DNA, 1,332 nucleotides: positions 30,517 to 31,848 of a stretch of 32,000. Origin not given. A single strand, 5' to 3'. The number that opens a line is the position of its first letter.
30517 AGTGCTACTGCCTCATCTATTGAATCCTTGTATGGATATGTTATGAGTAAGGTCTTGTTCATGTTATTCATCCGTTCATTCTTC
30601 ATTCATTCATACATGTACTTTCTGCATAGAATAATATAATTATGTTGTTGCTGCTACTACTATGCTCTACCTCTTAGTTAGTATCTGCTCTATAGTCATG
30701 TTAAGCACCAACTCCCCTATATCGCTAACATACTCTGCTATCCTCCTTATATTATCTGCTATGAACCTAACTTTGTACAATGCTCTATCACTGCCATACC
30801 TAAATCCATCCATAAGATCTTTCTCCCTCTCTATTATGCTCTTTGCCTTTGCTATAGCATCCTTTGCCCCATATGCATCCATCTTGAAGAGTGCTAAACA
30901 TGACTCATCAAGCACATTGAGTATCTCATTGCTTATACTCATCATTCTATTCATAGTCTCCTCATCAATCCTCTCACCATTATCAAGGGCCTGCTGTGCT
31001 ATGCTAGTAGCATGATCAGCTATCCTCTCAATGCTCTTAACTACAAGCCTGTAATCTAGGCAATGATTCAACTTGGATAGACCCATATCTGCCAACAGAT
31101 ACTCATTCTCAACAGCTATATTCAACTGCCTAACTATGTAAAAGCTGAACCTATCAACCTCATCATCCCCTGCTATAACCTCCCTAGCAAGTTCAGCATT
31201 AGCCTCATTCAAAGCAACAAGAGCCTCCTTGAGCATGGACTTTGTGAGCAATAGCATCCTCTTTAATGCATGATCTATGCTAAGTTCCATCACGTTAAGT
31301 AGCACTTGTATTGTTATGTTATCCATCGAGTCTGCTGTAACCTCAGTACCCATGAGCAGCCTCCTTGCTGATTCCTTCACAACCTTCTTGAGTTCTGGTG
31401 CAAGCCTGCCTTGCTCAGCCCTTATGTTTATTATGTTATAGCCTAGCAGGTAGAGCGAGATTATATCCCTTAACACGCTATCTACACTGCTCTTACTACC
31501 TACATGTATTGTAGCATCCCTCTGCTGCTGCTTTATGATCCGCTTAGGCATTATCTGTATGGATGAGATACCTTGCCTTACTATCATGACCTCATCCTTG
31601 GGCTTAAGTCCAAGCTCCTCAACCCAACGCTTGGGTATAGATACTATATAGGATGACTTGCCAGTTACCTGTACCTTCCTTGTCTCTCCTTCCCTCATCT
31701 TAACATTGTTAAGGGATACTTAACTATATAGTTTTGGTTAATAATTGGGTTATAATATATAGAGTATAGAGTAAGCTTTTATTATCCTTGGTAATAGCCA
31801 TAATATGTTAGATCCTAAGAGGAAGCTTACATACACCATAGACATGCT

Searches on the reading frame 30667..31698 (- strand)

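Call 32: search_protein_families(library=pfam, proteins=[window:30667-31698:-], max_evalue=0.001)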
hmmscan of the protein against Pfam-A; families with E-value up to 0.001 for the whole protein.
window:30667-31698:- (343 aa): 2 families
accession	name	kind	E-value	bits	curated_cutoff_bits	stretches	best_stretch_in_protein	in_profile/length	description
PF01895.24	PhoU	-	1.3e-21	77.2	23.5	1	145-236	1-88/89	PhoU domain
PF04014.23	MazE_antitoxin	-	6.6e-11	42.4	24.7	1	10-53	1-44/48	Antidote-toxin recognition MazE, bacterial antitoxin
